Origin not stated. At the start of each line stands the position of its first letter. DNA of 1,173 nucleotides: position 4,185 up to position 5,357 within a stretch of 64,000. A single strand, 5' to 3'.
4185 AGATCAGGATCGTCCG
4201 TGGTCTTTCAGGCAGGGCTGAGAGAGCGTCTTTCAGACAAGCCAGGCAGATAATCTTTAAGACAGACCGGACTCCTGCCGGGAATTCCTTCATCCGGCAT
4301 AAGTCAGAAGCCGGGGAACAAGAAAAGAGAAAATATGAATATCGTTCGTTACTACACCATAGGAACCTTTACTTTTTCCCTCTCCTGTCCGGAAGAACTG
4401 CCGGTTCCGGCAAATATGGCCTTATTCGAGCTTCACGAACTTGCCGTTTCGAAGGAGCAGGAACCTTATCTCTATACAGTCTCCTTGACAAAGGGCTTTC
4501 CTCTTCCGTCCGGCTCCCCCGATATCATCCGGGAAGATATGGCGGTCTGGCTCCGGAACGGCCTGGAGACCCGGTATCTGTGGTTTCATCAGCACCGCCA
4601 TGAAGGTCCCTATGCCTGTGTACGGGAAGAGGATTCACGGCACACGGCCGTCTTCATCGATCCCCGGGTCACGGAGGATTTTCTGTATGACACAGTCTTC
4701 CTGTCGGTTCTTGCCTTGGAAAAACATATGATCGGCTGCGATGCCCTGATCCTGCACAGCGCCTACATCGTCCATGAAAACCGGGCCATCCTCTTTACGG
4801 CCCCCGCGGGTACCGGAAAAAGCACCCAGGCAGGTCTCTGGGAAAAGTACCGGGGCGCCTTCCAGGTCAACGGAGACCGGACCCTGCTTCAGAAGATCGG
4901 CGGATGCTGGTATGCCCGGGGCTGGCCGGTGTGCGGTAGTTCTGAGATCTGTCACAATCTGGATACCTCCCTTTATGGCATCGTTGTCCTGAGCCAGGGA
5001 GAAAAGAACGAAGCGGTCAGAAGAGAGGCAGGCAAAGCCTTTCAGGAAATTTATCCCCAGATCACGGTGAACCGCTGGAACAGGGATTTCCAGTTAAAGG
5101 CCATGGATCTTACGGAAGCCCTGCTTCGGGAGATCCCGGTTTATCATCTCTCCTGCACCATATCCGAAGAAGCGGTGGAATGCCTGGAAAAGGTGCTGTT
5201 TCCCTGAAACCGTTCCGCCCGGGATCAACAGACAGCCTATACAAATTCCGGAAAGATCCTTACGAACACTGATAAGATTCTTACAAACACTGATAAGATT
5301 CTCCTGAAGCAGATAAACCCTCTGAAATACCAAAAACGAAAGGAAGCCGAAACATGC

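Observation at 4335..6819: HPr-kinase-like + PqqD + radical SAM/SPASM cassette with no annotated precursor, protease or exporter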

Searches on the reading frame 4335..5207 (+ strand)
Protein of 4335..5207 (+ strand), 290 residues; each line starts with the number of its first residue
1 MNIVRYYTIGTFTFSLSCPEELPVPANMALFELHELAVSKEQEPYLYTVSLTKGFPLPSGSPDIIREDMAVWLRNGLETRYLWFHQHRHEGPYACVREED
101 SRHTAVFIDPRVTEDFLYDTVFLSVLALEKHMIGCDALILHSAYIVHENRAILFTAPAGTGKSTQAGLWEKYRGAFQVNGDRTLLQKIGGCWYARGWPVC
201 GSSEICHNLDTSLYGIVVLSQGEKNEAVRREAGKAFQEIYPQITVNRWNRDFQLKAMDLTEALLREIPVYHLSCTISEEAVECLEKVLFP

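Call 3: search_protein_families(library=ncbifam, proteins=[window:4335-5207:+], max_evalue=0.01)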
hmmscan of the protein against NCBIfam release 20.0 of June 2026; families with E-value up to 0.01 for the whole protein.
window:4335-5207:+ (290 aa): 1 family
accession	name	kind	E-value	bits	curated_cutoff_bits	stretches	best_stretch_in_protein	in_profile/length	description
TIGR04352.1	HprK_rel_A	equivalog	0.00019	20.6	200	1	136-165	95-124/280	HprK-related kinase A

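Call 4: search_protein_families(library=pfam, proteins=[window:4335-5207:+], max_evalue=0.01)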
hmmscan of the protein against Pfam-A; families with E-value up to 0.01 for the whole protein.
window:4335-5207:+ (290 aa): 0 families

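Call 20: find_homologous_proteins(query=window:4335-5207:+, max_evalue=0.001)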
Query window:4335-5207:+ (290 aa): 1619 proteins with E <= 0.001 among 2768 candidates; the best 120 are listed.
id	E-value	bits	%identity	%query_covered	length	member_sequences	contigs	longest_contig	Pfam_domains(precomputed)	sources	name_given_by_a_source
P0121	7.7e-199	677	100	100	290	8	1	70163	PF27840.1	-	-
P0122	3.1e-99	350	56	98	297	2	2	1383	PF27840.1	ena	-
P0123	3.7e-95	336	55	97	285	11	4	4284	PF27840.1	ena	-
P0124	2.2e-92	327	53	97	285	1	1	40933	PF27840.1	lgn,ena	-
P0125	3.9e-92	327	53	98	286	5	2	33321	PF27840.1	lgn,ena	-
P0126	2.6e-91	324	53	98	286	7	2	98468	PF27840.1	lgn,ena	-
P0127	2.7e-91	324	52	98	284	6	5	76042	PF27840.1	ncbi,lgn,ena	-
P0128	1.2e-90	322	52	98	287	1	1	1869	PF27840.1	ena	-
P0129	5.2e-90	320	53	97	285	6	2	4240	PF27840.1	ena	-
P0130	6.0e-89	316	51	98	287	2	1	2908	PF27840.1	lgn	-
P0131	6.3e-89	316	51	97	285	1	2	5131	PF27840.1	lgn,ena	-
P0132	6.4e-89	316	52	97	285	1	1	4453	PF27840.1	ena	-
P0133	7.3e-87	309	51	97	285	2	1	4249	PF27840.1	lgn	-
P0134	2.2e-86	308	50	97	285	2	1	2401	PF27840.1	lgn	-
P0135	7.1e-86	306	50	98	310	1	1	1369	PF27840.1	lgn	-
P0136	3.4e-85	304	53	97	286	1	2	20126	PF27840.1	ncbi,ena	-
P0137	4.0e-85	304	53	98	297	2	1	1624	PF27840.1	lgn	-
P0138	1.7e-83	298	51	96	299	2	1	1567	PF27840.1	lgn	-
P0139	7.6e-83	296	51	97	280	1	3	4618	PF27840.1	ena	-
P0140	1.3e-81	292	50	97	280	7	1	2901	PF27840.1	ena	-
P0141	1.8e-81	292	48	98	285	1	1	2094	PF27840.1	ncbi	-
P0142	1.0e-80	289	48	97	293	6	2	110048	PF27840.1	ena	-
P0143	1.2e-80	289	50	97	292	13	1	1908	PF27840.1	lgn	-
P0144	3.1e-80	287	51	98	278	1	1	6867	PF27840.1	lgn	-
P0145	7.8e-80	286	48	98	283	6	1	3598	PF27840.1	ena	-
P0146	1.7e-79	285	50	97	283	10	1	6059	PF27840.1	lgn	-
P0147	2.4e-79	285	47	97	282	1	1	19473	PF27840.1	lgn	-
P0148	2.9e-79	284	50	97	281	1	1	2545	PF27840.1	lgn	-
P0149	2.9e-79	284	49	99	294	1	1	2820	PF27840.1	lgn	-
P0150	3.9e-79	284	49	98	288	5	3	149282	PF27840.1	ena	-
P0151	6.4e-79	283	48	98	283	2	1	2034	PF27840.1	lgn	-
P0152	1.6e-78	282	49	98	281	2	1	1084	PF27840.1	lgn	-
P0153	1.8e-78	282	51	97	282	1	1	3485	PF27840.1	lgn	-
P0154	2.8e-78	281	49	98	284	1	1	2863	PF27840.1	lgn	-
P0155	5.1e-78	280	50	98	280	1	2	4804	PF27840.1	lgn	-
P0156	8.9e-78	279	48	98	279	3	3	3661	PF27840.1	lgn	-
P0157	1.2e-77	279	48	97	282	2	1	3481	PF27840.1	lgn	-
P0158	1.3e-77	279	48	97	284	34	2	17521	PF27840.1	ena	-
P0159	1.5e-77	279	49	97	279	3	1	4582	PF27840.1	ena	-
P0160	1.6e-77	279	48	100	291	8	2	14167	PF27840.1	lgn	-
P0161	2.2e-77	278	49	99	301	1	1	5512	PF27840.1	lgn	-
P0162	3.9e-77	277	48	98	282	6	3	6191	PF27840.1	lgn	-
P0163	4.9e-77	277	47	98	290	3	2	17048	PF27840.1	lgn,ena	-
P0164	8.8e-77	276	48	97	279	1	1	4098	PF27840.1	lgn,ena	-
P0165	9.2e-77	276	49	97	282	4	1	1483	PF27840.1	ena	-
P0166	9.4e-77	276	47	98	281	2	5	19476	PF27840.1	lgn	-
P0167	1.1e-76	276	49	98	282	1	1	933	PF27840.1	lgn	-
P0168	1.5e-76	275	48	98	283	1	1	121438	PF27840.1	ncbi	ncbi:MAG: hypothetical protein ACI4MM_05610 [Candidatus Ventricola sp.]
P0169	1.8e-76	275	47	97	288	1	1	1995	PF27840.1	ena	-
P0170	1.9e-76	275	48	97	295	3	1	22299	PF27840.1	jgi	-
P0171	2.0e-76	275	48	99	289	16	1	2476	PF27840.1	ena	-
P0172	2.8e-76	274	49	98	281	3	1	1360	PF27840.1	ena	-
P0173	2.9e-76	274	49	98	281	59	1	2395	PF27840.1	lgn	-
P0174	3.3e-76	274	48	98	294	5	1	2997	PF27840.1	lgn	-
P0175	3.4e-76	274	47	98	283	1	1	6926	PF27840.1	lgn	-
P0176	3.6e-76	274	48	99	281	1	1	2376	PF27840.1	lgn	-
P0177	6.0e-76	273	48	98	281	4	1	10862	PF27840.1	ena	-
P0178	6.6e-76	273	49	97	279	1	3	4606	PF27840.1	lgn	-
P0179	8.7e-76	273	46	99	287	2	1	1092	PF27840.1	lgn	-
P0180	9.9e-76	273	49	98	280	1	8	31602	PF27840.1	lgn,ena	-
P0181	1.1e-75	273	46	98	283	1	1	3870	PF27840.1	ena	-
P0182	1.3e-75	272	48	98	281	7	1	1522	PF27840.1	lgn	-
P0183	1.4e-75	272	46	99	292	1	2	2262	PF27840.1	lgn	-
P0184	2.6e-75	271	48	98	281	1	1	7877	PF27840.1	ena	-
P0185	4.7e-75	270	46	99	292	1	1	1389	PF27840.1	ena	-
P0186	6.7e-75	270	48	98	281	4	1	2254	PF27840.1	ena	-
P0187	7.9e-75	270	47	98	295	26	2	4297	PF27840.1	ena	-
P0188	8.7e-75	270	48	98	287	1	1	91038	PF27840.1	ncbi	-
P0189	8.8e-75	270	48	98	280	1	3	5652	PF27840.1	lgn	-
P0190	8.8e-75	270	46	99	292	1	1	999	PF27840.1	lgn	-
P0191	1.3e-74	269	47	98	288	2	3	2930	PF27840.1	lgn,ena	-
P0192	1.4e-74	269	46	94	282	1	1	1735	PF27840.1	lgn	-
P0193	1.7e-74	269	46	99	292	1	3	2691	PF27840.1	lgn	-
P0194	2.0e-74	268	49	97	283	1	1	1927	PF27840.1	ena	-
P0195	2.1e-74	268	48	98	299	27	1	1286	PF27840.1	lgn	-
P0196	2.5e-74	268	46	98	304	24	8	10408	PF27840.1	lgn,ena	-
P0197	3.0e-74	268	45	98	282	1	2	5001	PF27840.1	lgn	-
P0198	3.2e-74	268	46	98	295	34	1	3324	PF27840.1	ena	-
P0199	3.4e-74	268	47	99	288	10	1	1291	PF27840.1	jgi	jgi:hypothetical protein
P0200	3.5e-74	268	48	98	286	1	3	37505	PF27840.1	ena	-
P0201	4.1e-74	267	48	98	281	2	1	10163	PF27840.1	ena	-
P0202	4.2e-74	267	45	99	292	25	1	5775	PF27840.1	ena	-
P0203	5.8e-74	267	46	97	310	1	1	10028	PF27840.1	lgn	-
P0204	5.8e-74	267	45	98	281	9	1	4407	PF27840.1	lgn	-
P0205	5.9e-74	267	45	99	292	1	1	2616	PF27840.1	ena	-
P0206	6.6e-74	267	45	98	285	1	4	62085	PF27840.1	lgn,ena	-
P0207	6.8e-74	267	49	97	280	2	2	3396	PF27840.1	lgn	-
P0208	7.4e-74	267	47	98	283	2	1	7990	PF27840.1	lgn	-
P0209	7.7e-74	266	46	98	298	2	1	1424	PF27840.1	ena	-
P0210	8.3e-74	266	45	99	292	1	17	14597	PF27840.1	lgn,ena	-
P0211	8.4e-74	266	45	99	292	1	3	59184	PF27840.1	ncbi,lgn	ncbi:MAG: hypothetical protein ACI4FW_03825 [Bariatricus sp.]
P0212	8.7e-74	266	47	97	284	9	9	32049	PF27840.1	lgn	-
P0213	9.4e-74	266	45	99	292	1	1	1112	PF27840.1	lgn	-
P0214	1.2e-73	266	45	99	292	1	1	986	PF27840.1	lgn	-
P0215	1.2e-73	266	46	98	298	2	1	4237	PF27840.1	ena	-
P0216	1.2e-73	266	45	99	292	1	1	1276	PF27840.1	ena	-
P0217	1.3e-73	266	47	99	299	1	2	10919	PF27840.1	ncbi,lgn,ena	-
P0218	1.6e-73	265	49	98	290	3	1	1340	PF27840.1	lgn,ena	-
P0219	1.7e-73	265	47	98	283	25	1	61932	PF27840.1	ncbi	ncbi:MAG: hypothetical protein ACI4MP_09780 [Candidatus Ventricola sp.]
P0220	1.8e-73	265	48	98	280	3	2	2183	PF27840.1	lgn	-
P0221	2.1e-73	265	47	97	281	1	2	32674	PF27840.1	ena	-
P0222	2.1e-73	265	44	98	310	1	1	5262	PF27840.1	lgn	-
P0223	2.2e-73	265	45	99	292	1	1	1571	PF27840.1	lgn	-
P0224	2.9e-73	265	47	99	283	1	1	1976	PF27840.1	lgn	-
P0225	3.0e-73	265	45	99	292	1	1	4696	PF27840.1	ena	-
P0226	3.7e-73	264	46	98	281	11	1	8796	PF27840.1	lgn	-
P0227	3.8e-73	264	46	99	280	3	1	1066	PF27840.1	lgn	-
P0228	4.2e-73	264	46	98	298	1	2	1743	PF27840.1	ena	-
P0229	4.5e-73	264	46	98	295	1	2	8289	PF27840.1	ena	-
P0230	5.0e-73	264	46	98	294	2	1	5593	PF27840.1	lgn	-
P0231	5.1e-73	264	45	99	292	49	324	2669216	PF27840.1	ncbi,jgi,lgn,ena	-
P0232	5.1e-73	264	46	98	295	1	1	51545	PF27840.1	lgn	-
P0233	5.6e-73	264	47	98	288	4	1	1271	PF27840.1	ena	-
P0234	6.1e-73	264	47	98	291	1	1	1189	PF27840.1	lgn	-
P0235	6.6e-73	263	48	97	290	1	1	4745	PF27840.1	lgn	-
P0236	7.2e-73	263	48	98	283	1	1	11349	PF27840.1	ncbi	-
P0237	7.3e-73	263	46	98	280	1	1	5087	PF27840.1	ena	-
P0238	9.2e-73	263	46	98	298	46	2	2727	PF27840.1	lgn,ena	-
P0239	9.4e-73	263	46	97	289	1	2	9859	PF27840.1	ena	-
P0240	1.1e-72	263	44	98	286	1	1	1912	PF27840.1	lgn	-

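Call 22: find_related_loci(query=A1, collection=genome_contigs, flank=10000)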
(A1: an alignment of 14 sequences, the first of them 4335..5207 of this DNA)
Query A1 (290 aa) in genome_contigs; peptide patterns used: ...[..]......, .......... (x = any residue, [..] = any of these).
600 stretches matched a pattern (row limit reached: there are more); 560 encode a relative of the query (tblastn E <= 1e-3); the best 80 are kept; 80 distinct loci.
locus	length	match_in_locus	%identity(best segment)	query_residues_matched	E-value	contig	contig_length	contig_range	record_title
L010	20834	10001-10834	52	6-288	7e-97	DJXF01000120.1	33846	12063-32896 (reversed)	MAG TPA_asm: Clostridiales bacterium UBA7011 UBA7011_contig_18235, whole genome shotgun sequence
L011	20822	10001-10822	54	7-288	5e-93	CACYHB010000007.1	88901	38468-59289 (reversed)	MAG: Ruminococcaceae bacterium isolate RUG11929 genome assembly, contig: RUG11929_asm_7, whole genome shotgun sequence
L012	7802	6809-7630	50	7-288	4e-87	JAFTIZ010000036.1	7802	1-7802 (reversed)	MAG: Oscillospiraceae bacterium isolate RGIG3862 Roe_deer_Cecum-1__c397660, whole genome shotgun sequence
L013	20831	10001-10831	48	5-288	7e-83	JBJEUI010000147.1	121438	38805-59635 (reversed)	MAG: Candidatus Ventricola sp. isolate LOHA14_bin.004 NODE_29_length_121438_cov_14.004366, whole genome shotgun sequence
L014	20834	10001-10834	47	5-289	4e-82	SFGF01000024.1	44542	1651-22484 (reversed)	MAG: Lachnospiraceae bacterium isolate W0P45.013 Contig300, whole genome shotgun sequence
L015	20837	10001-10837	47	3-288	4e-82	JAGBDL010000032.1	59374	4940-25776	MAG: Clostridia bacterium isolate RGIG9018 Water_deer_Rectum-4__c50138, whole genome shotgun sequence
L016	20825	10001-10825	48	7-288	2e-81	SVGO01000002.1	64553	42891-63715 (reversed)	MAG: Clostridiales bacterium isolate SIG360 NODE_2634_length_64553_cov_2.103654, whole genome shotgun sequence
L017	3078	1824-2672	46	2-290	2e-80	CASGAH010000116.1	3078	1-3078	uncultured Eubacteriales bacterium isolate A15_L4_384384_idba_bin.90 genome assembly, contig: A15_L4_384384_idba_bin.90.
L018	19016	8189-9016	48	7-290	3e-79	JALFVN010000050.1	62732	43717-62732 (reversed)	MAG: Clostridiales bacterium isolate SUG1050 k141_160563, whole genome shotgun sequence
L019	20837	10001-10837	46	5-290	1e-78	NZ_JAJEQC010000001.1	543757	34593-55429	Hominenteromicrobium mulieris strain CLA-AA-H250 NODE_1_length_543757_cov_25.697480, whole genome shotgun sequence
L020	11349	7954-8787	48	5-289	2e-78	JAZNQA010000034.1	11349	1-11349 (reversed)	MAG: Candidatus Enterenecus sp. isolate T1900044830_TS20190296.MAGScoT_cleanbin_000008 SGB_2889_k141_268210, whole genom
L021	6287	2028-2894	46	5-288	3e-78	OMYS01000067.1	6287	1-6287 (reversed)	uncultured Clostridiales bacterium isolate RUG094 genome assembly, contig: scaffold_9338, whole genome shotgun sequence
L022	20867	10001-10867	47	7-289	4e-78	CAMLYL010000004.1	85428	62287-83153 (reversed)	MAG: uncultured Lachnospiraceae bacterium isolate ERR4303222_bin.74_MetaWRAP_v1.1_MAG genome assembly, contig: NODE_232_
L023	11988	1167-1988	46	7-288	5e-77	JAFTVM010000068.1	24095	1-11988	MAG: Oscillospiraceae bacterium isolate RGIG4187 Roe_deer_Colon-3__c190321, whole genome shotgun sequence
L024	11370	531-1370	46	5-290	2e-76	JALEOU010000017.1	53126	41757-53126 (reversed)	MAG: Fusicatenibacter sp. isolate SUG199 k141_8655636, whole genome shotgun sequence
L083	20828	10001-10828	43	7-290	5e-66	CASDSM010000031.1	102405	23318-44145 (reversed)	uncultured Eubacteriales bacterium isolate SI.O38.metabat-bins.39 genome assembly, contig: SI.O38.metabat-bins.39.fa_k14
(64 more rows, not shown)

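Call 25: search_protein_families(library=ncbifam, proteins=[L083:8417-8818:+], max_evalue=0.01)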
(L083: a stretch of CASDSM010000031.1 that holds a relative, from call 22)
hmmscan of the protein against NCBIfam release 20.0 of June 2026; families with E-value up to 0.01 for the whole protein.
L083:8417-8818:+ (133 aa): 0 families

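Call 26: search_protein_families(library=pfam, proteins=[L083:8417-8818:+], max_evalue=0.01)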
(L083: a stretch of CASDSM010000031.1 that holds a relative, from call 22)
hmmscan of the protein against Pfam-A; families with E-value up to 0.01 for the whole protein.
L083:8417-8818:+ (133 aa): 0 families

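Call 28: find_encoding_contigs(protein=P0121, flank=10000, max_places=4)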
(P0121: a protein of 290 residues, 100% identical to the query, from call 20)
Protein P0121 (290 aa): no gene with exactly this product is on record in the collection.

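Call 36: search_solved_structures(query=A1, max_evalue=10, show_alignments=3)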
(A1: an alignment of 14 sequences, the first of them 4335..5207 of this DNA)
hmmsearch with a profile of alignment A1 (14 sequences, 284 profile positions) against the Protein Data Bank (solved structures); distinct sequences matched with E-value up to 10: 2.
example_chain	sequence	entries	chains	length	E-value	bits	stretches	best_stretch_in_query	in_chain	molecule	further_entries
3pfi_A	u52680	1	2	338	1.3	11.7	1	143-162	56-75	Holliday junction ATP-dependent DNA helicase ruvB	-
9vfj_3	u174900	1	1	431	2.1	11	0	154-180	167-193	LHCI-3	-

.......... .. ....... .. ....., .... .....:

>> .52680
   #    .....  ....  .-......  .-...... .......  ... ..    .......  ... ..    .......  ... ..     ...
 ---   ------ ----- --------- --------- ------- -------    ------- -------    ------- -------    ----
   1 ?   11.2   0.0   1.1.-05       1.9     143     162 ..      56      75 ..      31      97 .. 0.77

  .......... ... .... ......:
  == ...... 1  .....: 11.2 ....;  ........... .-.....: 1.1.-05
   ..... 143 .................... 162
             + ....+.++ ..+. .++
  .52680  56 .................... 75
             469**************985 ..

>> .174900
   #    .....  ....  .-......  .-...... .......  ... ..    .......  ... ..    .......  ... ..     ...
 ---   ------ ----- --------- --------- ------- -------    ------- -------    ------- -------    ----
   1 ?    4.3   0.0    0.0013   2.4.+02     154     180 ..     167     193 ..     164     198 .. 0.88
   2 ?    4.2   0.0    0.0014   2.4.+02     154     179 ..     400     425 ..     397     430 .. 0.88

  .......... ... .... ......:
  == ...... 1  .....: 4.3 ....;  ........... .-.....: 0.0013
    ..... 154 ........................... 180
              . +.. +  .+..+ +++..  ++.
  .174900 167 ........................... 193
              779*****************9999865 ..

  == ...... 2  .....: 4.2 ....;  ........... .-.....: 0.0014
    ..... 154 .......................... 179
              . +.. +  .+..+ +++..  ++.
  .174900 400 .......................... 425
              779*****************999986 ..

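Call 54: predict_structure(alignment_id=A3)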
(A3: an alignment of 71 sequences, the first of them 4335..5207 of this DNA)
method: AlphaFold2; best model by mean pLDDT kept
length: 290 residues; sequences in the alignment: 71
mean_pLDDT: 95.1   pTM: 0.91
mean pLDDT of the five models: 95.1, 95.0, 94.6, 94.3, 93.9
residues with pLDDT >= 90: 261; 70-90: 26; 50-70: 3; < 50: 0
segments of 3 or more residues with pLDDT < 50: none
pLDDT, mean of each block of 10 residues (from residue 1): 95 97 96 82 93 97 95 96 85 97 98 95 95 97 97 94 96 97 97 96 91 98 97 97 93 97 98 96 96
secondary structure, 60 per line:
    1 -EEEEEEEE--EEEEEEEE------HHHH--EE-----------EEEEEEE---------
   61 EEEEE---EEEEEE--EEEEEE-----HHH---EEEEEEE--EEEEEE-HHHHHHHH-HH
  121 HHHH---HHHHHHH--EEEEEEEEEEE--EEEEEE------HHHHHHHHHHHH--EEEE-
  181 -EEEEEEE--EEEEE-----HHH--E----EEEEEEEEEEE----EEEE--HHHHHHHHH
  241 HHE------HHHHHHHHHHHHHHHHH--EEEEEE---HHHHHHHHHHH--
elements in order: E2-9 E12-19 H26-29 E45-51 E61-65 E69-74 E77-82 E94-100 E103-108 H110-117 H119-124 H128-134 E137-147 E150-155 H162-173 E176-179 E182-188 E191-195 E211-221 E226-229 H232-242 H250-266 E269-274 H278-288

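Call 58: fold_search(model_id=the predicted structure, library=pdb)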
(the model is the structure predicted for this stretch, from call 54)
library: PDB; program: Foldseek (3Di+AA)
matches with E <= 10: 388; with E <= 0.001: 74
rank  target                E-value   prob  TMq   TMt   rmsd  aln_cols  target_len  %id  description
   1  9a4u_A                5.8e-06  1.00  0.43  0.26  10.0       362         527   10  Integrative model of PCKA-QOX2 by crosslinking MS and deep learning (released 2024-09-18)
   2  1xkv_B                1.7e-05  1.00  0.40  0.25  10.3       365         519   10  Crystal Structure Of ATP-Dependent Phosphoenolpyruvate Carboxykinase From Thermus thermophilus HB8 (released 2005-10-11)
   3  1j3b_B                2.7e-05  1.00  0.40  0.25  10.1       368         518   10  Crystal structure of ATP-dependent phosphoenolpyruvate carboxykinase from Thermus thermophilus HB8 (released 2003-02-11)
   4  3tqf_B                3.3e-05  1.00  0.30  0.52   5.1       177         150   12  Structure of the Hpr(Ser) kinase/phosphatase from Coxiella burnetii (released 2011-09-21)
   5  1knx_A                3.5e-05  1.00  0.30  0.29  11.7       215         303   10  HPr kinase/phosphatase from Mycoplasma pneumoniae (released 2002-12-31)
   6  1ii2_B                4.1e-05  1.00  0.35  0.23  12.2       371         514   11  Crystal Structure of Phosphoenolpyruvate Carboxykinase (PEPCK) from Trypanosoma cruzi (released 2001-11-21)
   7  3tqf_A                4.4e-05  1.00  0.30  0.49   6.5       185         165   11  Structure of the Hpr(Ser) kinase/phosphatase from Coxiella burnetii (released 2011-09-21)
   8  2pc9_A                4.7e-05  1.00  0.43  0.27   9.7       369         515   11  Crystal Structure Of ATP-Dependent Phosphoenolpyruvate Carboxykinase From Thermus thermophilus HB8 (released 2007-10-02)
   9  2pc9_D                5.0e-05  1.00  0.34  0.21   8.7       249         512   12  Crystal Structure Of ATP-Dependent Phosphoenolpyruvate Carboxykinase From Thermus thermophilus HB8 (released 2007-10-02)
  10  1ii2_A                5.0e-05  1.00  0.41  0.26  11.7       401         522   11  Crystal Structure of Phosphoenolpyruvate Carboxykinase (PEPCK) from Trypanosoma cruzi (released 2001-11-21)
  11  1xkv_A                5.6e-05  1.00  0.40  0.25  10.4       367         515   11  Crystal Structure Of ATP-Dependent Phosphoenolpyruvate Carboxykinase From Thermus thermophilus HB8 (released 2005-10-11)
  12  1knx_F                8.0e-05  1.00  0.31  0.30  12.0       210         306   10  HPr kinase/phosphatase from Mycoplasma pneumoniae (released 2002-12-31)
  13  6asi                  8.0e-05  1.00  0.41  0.25  10.1       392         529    9  E. coli phosphoenolpyruvate carboxykinase G209S mutant bound to methanesulfonate (released 2018-08-29)
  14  1j3b_A                8.5e-05  1.00  0.40  0.25  10.2       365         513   11  Crystal structure of ATP-dependent phosphoenolpyruvate carboxykinase from Thermus thermophilus HB8 (released 2003-02-11)
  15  2rke                  9.6e-05  1.00  0.46  0.25  10.5       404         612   10  The Structure of rat cytosolic PEPCK in complex with sulfoacetate. (released 2008-01-29)
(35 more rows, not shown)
